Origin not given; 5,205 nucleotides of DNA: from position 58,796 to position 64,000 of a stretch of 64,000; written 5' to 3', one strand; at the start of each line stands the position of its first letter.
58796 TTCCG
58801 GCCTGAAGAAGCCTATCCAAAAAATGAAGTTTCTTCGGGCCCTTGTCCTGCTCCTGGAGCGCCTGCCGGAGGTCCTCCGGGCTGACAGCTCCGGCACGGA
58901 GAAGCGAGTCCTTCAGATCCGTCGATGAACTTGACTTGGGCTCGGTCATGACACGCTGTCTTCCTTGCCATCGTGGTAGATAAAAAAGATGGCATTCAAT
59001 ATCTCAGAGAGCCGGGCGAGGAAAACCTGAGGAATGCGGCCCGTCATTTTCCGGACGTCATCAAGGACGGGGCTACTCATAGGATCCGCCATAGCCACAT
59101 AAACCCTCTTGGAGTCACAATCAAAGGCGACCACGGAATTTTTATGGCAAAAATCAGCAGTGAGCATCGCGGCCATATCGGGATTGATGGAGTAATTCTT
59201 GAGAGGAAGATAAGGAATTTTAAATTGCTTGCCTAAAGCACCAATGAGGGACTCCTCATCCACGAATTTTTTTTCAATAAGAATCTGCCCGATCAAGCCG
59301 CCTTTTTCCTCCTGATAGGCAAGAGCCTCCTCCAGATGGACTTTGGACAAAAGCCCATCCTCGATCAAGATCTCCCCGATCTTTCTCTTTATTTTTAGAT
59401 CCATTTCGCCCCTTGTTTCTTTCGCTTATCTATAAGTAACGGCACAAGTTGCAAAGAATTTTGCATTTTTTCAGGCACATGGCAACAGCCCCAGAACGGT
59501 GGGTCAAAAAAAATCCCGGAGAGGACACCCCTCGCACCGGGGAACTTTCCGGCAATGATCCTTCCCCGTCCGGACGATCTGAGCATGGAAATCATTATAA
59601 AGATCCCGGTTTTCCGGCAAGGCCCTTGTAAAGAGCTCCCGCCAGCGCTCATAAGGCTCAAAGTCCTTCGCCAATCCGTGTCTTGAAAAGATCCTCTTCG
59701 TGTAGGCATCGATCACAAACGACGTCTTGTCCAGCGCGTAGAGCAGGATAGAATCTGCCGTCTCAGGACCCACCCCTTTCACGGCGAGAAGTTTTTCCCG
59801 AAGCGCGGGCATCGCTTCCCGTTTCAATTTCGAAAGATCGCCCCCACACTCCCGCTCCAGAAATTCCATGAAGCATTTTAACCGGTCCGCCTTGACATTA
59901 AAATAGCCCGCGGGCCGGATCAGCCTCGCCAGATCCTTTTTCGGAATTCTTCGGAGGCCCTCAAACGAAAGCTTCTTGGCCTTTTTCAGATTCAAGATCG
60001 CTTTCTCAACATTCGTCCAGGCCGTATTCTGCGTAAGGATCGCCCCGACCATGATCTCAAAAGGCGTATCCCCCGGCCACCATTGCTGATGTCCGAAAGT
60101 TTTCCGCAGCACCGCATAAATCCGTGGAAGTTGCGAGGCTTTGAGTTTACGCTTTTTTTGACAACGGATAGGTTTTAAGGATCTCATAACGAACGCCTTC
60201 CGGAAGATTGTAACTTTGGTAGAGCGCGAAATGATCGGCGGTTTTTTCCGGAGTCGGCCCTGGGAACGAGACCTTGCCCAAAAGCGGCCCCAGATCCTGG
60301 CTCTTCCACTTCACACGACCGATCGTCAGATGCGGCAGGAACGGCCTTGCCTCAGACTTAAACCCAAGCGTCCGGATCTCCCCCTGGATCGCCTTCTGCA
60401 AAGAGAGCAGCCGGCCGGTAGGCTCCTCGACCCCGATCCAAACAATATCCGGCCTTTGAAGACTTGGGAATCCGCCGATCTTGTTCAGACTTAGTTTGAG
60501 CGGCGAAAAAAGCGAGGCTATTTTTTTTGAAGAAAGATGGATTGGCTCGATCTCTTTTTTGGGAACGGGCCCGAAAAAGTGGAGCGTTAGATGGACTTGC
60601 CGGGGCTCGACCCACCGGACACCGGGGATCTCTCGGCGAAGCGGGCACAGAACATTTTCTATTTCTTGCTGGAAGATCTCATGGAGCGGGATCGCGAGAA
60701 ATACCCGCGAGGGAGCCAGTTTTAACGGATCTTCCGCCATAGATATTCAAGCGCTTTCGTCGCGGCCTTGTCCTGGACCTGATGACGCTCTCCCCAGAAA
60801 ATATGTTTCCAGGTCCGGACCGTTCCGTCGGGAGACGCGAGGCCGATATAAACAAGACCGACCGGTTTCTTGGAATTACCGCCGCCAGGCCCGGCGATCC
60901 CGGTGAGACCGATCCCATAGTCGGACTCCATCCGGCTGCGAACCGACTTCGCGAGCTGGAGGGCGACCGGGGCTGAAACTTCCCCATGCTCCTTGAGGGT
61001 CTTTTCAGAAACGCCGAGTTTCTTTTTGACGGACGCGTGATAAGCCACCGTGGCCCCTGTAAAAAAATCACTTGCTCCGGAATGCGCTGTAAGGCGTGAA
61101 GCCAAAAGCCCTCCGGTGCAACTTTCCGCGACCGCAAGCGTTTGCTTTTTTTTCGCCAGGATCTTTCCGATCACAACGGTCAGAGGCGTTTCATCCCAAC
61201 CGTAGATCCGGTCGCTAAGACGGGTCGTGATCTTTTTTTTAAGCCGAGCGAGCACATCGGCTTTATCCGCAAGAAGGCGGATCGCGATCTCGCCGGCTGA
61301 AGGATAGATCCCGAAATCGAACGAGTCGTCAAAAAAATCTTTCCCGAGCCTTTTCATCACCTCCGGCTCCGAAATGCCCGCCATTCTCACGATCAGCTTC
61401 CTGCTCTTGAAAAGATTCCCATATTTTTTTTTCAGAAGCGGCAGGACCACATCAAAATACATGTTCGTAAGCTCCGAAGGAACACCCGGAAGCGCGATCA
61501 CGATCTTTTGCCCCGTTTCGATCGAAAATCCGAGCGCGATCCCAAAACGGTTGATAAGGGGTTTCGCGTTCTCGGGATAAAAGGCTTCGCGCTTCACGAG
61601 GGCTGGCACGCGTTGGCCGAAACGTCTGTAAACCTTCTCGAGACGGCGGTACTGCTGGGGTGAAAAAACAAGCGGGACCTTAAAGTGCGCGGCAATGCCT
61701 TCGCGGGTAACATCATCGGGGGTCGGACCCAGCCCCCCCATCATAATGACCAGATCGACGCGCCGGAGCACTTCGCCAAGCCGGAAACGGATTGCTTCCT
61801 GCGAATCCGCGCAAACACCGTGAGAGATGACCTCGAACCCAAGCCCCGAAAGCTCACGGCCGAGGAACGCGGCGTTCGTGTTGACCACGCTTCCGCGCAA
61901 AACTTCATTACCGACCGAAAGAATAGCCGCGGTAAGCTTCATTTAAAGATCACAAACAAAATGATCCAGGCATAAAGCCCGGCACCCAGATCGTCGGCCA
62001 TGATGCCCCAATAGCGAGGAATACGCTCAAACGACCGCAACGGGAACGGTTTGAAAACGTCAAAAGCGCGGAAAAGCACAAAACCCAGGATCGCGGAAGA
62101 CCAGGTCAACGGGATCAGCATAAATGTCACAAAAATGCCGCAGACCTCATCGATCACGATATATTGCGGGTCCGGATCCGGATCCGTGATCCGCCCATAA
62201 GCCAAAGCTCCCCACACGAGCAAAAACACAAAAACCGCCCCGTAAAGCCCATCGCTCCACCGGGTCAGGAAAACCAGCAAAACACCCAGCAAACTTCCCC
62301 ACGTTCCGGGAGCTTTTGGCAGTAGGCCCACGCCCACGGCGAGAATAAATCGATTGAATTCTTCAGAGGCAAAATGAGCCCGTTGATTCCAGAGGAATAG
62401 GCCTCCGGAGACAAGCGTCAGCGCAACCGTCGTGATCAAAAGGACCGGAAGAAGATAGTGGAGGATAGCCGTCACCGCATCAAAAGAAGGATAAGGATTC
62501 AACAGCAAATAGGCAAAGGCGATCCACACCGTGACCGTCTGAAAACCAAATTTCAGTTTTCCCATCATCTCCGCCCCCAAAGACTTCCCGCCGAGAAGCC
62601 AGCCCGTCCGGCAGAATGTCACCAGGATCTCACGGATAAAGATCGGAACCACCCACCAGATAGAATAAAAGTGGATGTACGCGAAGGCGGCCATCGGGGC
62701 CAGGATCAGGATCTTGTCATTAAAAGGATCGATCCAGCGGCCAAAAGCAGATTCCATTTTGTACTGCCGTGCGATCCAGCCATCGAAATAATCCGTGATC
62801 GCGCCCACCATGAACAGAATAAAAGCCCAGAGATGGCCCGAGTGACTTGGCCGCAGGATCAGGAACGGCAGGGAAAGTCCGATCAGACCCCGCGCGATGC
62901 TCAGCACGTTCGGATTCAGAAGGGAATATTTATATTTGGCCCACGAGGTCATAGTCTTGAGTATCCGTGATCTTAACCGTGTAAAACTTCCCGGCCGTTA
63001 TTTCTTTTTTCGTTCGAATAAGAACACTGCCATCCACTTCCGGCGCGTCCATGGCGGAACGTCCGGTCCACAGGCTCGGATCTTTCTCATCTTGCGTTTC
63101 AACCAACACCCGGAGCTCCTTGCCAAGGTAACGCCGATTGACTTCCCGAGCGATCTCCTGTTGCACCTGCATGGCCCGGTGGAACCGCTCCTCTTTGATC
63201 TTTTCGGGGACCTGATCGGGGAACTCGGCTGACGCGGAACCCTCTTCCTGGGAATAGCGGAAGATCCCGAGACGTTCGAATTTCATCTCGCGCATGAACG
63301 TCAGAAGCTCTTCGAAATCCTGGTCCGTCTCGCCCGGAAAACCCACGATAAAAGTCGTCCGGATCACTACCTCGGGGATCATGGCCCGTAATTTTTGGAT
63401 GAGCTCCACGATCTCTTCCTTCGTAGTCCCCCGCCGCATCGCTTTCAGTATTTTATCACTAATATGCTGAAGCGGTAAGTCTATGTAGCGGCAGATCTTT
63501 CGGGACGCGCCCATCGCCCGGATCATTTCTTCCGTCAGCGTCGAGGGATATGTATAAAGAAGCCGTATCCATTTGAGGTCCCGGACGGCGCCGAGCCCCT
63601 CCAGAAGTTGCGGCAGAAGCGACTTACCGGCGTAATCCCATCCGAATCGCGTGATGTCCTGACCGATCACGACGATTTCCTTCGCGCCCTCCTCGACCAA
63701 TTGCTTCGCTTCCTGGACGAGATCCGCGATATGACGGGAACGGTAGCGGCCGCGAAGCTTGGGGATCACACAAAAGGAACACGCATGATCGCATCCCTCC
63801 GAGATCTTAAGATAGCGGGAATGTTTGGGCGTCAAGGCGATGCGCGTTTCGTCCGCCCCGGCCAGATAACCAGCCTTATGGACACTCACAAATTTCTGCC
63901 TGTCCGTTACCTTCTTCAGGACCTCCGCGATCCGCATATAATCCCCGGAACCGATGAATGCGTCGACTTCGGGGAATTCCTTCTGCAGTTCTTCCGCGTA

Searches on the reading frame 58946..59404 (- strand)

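Call 69: search_protein_families(library=pfam, proteins=[window:58946-59404:-], max_evalue=0.00001)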
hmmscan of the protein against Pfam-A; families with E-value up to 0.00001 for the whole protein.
window:58946-59404:- (152 aa): 1 family
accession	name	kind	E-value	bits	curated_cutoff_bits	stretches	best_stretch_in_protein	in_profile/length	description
PF05157.20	MshEN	-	5.2e-15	55.6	23.1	1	61-144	1-85/90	MshEN domain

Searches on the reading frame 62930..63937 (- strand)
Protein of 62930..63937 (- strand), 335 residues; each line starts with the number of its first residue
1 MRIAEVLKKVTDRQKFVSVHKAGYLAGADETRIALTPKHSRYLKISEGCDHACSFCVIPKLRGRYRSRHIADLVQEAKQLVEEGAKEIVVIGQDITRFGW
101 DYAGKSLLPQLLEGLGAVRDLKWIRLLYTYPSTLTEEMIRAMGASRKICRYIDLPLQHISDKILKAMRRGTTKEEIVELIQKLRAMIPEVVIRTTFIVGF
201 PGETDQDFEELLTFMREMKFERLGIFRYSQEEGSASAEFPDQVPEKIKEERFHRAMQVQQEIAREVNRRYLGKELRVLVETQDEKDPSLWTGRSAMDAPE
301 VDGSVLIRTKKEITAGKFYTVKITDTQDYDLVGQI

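Call 69: search_protein_families(library=pfam, proteins=[window:62930-63937:-], max_evalue=0.00001)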
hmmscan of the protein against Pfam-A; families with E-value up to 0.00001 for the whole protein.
window:62930-63937:- (335 aa): 2 families
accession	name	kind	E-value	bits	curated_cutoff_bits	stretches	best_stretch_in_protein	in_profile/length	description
PF04055.27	Radical_SAM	-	5.4e-29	101.9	29.5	1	44-214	2-165/166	Radical SAM superfamily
PF18693.7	TRAM_2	-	8.5e-21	74.3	27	1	272-335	2-62/63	TRAM domain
